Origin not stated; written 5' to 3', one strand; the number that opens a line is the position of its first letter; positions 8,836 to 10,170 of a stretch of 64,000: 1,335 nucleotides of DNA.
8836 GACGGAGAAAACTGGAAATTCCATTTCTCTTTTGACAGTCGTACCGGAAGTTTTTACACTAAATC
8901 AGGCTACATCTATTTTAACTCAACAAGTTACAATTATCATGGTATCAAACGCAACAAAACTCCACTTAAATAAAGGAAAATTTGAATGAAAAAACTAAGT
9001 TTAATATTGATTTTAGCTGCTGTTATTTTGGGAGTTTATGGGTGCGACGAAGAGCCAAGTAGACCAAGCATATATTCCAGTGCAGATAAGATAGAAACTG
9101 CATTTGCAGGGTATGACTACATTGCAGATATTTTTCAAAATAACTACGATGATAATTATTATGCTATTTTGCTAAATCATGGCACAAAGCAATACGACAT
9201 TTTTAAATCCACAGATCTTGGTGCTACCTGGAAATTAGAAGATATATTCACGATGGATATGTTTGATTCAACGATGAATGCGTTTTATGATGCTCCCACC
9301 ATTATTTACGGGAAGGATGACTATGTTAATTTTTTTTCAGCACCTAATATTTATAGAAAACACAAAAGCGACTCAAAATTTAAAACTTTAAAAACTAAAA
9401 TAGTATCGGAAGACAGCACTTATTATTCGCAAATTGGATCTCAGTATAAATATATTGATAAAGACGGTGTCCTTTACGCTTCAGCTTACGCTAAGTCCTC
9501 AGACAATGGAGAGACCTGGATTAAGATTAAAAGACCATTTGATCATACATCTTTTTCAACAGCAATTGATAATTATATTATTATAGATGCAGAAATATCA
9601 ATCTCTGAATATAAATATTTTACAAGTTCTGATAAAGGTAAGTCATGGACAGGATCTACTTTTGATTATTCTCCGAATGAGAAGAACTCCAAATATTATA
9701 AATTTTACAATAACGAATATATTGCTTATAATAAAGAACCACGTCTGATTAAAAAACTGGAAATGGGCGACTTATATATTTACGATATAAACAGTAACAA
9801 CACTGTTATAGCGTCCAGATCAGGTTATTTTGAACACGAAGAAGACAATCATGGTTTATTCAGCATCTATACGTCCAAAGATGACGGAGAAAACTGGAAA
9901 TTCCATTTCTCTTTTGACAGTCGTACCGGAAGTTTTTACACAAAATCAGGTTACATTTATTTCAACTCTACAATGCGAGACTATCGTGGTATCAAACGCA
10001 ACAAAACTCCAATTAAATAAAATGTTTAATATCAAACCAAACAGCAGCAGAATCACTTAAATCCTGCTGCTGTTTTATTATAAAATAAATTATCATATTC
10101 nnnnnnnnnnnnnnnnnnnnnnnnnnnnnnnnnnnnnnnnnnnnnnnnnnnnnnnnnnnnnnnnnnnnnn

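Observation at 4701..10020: Tandem array of five BNR/Asp-box lipoprotein paralogs with homogenised gene junctions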

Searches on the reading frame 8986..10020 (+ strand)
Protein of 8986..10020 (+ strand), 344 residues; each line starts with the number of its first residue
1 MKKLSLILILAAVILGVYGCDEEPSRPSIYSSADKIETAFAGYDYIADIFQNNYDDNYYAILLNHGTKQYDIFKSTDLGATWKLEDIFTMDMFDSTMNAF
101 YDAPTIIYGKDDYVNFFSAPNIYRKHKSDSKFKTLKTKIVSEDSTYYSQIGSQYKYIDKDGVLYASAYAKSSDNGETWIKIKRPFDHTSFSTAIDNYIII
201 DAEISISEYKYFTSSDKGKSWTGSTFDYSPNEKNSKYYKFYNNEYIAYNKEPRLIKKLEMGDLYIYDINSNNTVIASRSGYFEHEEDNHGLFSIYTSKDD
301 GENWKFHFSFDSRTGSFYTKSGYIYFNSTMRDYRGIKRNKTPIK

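Call 4: search_protein_families(library=pfam, proteins=[window:8986-10020:+], max_evalue=1)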
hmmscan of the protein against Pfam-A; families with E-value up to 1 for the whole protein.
window:8986-10020:+ (344 aa): 3 families
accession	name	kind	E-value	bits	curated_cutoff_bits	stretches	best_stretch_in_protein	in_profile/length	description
PF02012.26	BNR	-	5.3e-06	26.1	27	0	295-305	1-11/12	BNR/Asp-box repeat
PF15899.11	BNR_6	-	0.17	12.5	27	0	212-222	2-12/14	BNR-Asp box repeat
PF13088.12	BNR_2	-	0.19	11.5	31.4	0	210-225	83-98/277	BNR repeat-like domain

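Call 11: find_homologous_proteins(query=window:8986-10017:+)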
Query window:8986-10017:+ (344 aa): 8 proteins with E <= 0.001 among 976 candidates.
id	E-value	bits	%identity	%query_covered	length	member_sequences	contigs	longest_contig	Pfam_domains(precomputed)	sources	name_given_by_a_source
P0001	2.0e-226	769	100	100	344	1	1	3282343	PF02012.27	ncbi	-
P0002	2.7e-173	594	78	100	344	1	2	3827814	PF02012.27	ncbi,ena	-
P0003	5.4e-142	491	64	100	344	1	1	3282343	PF02012.27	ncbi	-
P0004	6.6e-89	317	51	100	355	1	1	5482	PF25852.1,PF02012.27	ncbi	-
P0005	4.4e-37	146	34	100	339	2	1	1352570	-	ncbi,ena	-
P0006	8.7e-33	132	34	100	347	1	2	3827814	PF15902.13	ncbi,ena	-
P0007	3.1e-25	107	30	100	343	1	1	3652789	PF02012.27,PF15902.13,PF13088.13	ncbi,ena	-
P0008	4.9e-20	90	31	100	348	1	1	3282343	-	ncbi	-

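Call 12: find_encoding_contigs(protein=P0002, flank=10000, max_places=4)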
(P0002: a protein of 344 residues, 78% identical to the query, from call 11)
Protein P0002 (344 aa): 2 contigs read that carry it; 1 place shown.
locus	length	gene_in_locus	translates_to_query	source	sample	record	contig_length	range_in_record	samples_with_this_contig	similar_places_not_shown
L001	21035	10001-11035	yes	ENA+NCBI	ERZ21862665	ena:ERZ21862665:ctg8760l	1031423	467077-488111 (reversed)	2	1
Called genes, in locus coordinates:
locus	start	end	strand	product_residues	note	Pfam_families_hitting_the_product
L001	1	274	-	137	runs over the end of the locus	-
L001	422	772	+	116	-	PF12840:HTH_20, PF01022:HTH_5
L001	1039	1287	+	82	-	PF13192:Thioredoxin_3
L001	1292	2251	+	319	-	PF03773:ArsP_1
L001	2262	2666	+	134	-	-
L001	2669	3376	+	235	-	PF02683:DsbD_TM, PF13386:DsbD_2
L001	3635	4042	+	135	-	PF01451:LMWPc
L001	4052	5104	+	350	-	PF01758:SBF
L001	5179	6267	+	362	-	-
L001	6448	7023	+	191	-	PF01965:DJ-1_PfpI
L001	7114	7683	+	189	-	-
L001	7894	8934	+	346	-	-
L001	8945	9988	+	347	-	PF15902:Sortilin-Vps10 (faint)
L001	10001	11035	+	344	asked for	PF02012:BNR (faint)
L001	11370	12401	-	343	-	PF01544:CorA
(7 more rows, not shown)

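Call 13: find_encoding_contigs(protein=P0001, flank=10000, max_places=4)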
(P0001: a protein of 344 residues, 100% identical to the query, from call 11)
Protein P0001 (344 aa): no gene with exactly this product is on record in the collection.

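Call 25: find_encoding_contigs(protein=P0004, flank=10000, max_places=4)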
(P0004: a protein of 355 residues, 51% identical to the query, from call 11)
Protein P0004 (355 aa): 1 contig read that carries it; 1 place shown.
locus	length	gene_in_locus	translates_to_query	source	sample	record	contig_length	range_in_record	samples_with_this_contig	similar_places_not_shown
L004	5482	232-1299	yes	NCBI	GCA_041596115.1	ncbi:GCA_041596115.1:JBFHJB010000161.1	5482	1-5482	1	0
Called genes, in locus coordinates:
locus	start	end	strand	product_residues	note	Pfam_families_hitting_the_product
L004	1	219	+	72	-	?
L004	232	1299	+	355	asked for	PF25852:DUF6242_C (faint), PF02012:BNR (faint)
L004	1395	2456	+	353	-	-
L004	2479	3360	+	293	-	-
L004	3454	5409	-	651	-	PF03924:CHASE, PF08448:PAS_4, PF00512:HisKA, PF02518:HATPase_c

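Call 26: find_encoding_contigs(protein=P0007, flank=10000, max_places=4)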
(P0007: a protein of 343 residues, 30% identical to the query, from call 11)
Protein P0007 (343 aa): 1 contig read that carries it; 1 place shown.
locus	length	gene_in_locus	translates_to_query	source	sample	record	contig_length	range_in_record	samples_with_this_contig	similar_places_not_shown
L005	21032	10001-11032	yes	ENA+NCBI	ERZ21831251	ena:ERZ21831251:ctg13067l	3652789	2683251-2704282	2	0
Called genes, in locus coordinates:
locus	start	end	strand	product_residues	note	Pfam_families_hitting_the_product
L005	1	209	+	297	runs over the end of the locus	-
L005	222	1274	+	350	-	PF01758:SBF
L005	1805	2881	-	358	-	PF01548:DEDD_Tnp_IS110, PF02371:Transposase_20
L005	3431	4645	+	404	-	PF00145:DNA_methylase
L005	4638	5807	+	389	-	PF09217:EcoRII-N, PF09019:EcoRII-C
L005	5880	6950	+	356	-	-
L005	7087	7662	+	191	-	PF01965:DJ-1_PfpI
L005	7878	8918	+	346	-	-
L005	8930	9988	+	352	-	-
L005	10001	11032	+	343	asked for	PF13088:BNR_2 (faint), PF15902:Sortilin-Vps10 (faint), PF02012:BNR (faint)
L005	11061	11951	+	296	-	-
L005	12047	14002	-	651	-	PF03924:CHASE, PF08448:PAS_4, PF00512:HisKA, PF02518:HATPase_c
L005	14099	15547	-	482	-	PF07690:MFS_1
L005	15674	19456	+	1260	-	PF00580:UvrD-helicase, PF01443:Viral_helicase1 (faint), PF13245:AAA_19, PF13361:UvrD_C, PF13538:UvrD_C_2 (faint), PF12705:PDDEXK_1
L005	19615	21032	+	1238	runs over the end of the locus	PF00515:TPR_1 (faint), PF13428:TPR_14 (faint), PF14559:TPR_19 (faint), PF21033:RMD1-3 (faint), PF13424:TPR_12 (faint), PF13432:TPR_16 (weak), PF12969:DUF3857 (weak), PF01841:Transglut_core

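Call 41: predict_structure(alignment_id=A2)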
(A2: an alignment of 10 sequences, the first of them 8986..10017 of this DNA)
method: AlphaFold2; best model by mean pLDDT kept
length: 344 residues; sequences in the alignment: 10
mean_pLDDT: 81.3   pTM: 0.79
mean pLDDT of the five models: 81.3, 80.5, 79.5, 78.6, 78.3
residues with pLDDT >= 90: 125; 70-90: 153; 50-70: 47; < 50: 19
segments of 3 or more residues with pLDDT < 50: 19-28, 144-152
pLDDT, mean of each block of 10 residues (from residue 1): 67 58 49 87 88 93 83 95 93 72 80 84 88 77 47 72 85 85 79 89 73 91 85 83 92 87 86 86 60 90 89 86 92 88 91
secondary structure, 60 per line:
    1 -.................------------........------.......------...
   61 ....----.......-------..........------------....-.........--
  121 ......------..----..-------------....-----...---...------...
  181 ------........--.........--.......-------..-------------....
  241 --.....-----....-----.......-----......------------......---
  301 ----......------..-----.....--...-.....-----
elements in order: H2-18 H31-35 E36-38 E45-51 E58-64 E69-75 E83-89 E105-108 E113-118 E121-126 E154-157 E163-165 E169-171 E178-180 E187-194 E197-205 E208-214 E237-240 H243-247 E253-256 E262-268 E274-279 E292-297 E305-310 E324-328 E335-339

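Call 44: fold_search(model_id=the predicted structure, library=pdb)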
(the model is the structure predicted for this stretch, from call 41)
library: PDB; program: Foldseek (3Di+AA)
matches with E <= 10: 1104; with E <= 0.001: 226
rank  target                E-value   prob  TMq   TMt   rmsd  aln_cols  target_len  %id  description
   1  4fj6_B                3.2e-07  1.00  0.37  0.27  10.1       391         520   14  Crystal structure of a glycoside hydrolase family 33, candidate sialidase (BDI_2946) from Parabacteroides distasonis A (released 2012-07-25)
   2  4fj6_A                3.7e-07  1.00  0.37  0.27  10.2       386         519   13  Crystal structure of a glycoside hydrolase family 33, candidate sialidase (BDI_2946) from Parabacteroides distasonis A (released 2012-07-25)
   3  4fj6_C                6.6e-07  1.00  0.37  0.27  10.3       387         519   13  Crystal structure of a glycoside hydrolase family 33, candidate sialidase (BDI_2946) from Parabacteroides distasonis A (released 2012-07-25)
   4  6eho_A                6.9e-07  1.00  0.33  0.20  15.1       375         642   13  Dimer of the Sortilin Vps10p domain at low pH (released 2017-12-06)
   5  8t8s_B                8.6e-07  1.00  0.35  0.21  14.3       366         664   12  Sortilin-PGRN peptide complex (released 2024-06-26)
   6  9db6_A                9.5e-07  1.00  0.38  0.28  10.2       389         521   13  Sialidase682 co-crystallized with inhibitor DANA (released 2025-07-02)
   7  6mnj_A                9.5e-07  1.00  0.34  0.26   9.4       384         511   12  Hadza microbial sialidase Hz136 (released 2019-10-02)
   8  8um0_A                9.5e-07  1.00  0.31  0.31  10.6       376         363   14  The structure of NanH in complex with Neu5,7,9Ac(2,6)-LAcNAc (released 2024-09-04)
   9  6mrv_A                1.3e-06  1.00  0.24  0.18  11.3       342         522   14  Sialidase26 co-crystallized with DANA (released 2019-10-02)
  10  4fj6_D                1.5e-06  1.00  0.35  0.26   9.7       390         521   13  Crystal structure of a glycoside hydrolase family 33, candidate sialidase (BDI_2946) from Parabacteroides distasonis A (released 2012-07-25)
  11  7qy9_A                1.6e-06  1.00  0.34  0.26  11.4       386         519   14  The structure of T.forsythia NanH with oseltamivir (released 2022-12-07)
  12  5mrh_A                1.6e-06  1.00  0.27  0.17  11.6       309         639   12  Crystal structure of the Vps10p domain of human sortilin/NTS3 in complex with Triazolone 1 (released 2017-05-17)
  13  6myv_C                1.9e-06  1.00  0.23  0.18  11.3       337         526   14  Sialidase26 co-crystallized with DANA-Gc (released 2019-10-02)
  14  5nni_B                2.0e-06  1.00  0.28  0.17  11.7       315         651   11  Dimer structure of Sortilin ectodomain crystal form 2, 3.2 Angstrom (released 2017-11-29)
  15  6mrx_D                2.0e-06  1.00  0.22  0.17  11.6       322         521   14  Sialidase26 apo (released 2019-10-02)
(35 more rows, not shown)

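Call 50: search_protein_representatives(alignment_id=A2)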
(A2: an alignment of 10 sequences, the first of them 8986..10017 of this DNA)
Query: 10 sequences, 342 profile positions. Proteins with E-value up to 0.001 (for the whole library): 35306; up to 1e-10: 8469; up to 1e-30: 55. The best 150 are listed.
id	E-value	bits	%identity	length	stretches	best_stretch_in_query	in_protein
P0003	2.0e-130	451.4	-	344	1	1-342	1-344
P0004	3.1e-123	427.7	-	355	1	1-342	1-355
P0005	1.5e-116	405.7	-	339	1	1-342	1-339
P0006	3.8e-115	401.1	-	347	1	1-342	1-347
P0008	3.9e-113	394.5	-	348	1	1-342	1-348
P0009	3.9e-110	384.7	-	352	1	1-342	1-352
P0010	7.9e-90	317.9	-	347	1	2-342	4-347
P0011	3.3e-51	190.9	-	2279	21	71-228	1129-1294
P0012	1.6e-48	182.1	-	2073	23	165-228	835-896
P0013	2.0e-44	168.6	-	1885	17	71-226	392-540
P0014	4.2e-41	157.7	-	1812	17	171-230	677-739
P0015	2.4e-40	155.2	-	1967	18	165-226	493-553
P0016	1.5e-39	152.6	-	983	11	165-240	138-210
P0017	1.6e-39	152.5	-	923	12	160-228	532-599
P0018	2.2e-38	148.7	-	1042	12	167-227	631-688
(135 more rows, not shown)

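Call 51: search_protein_families(library=pfam, proteins=[L005:11061-11951:+], max_evalue=0.001)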
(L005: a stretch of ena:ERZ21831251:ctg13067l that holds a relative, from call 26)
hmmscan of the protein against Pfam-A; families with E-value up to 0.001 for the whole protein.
L005:11061-11951:+ (296 aa): 0 families

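Call 53: find_related_loci(query=A2, collection=metagenome_contigs, flank=8000)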
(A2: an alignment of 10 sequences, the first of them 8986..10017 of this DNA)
Query A2 (344 aa) in metagenome_contigs; peptide patterns used: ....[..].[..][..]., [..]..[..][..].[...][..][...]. (x = any residue, [..] = any of these).
600 stretches matched a pattern, but none encodes a relative of the query by tblastn (E <= 1e-3).

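Call 68: search_protein_families(library=ncbifam, proteins=[window:8986-10020:+], max_evalue=0.01)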
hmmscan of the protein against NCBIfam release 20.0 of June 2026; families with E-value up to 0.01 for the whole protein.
window:8986-10020:+ (344 aa): 1 family
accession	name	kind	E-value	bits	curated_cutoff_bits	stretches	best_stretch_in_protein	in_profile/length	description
NF045728.1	glycosyl_F510_1955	equivalog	0.002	17.5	175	0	170-223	76-129/246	F510_1955 family glycosylhydrolase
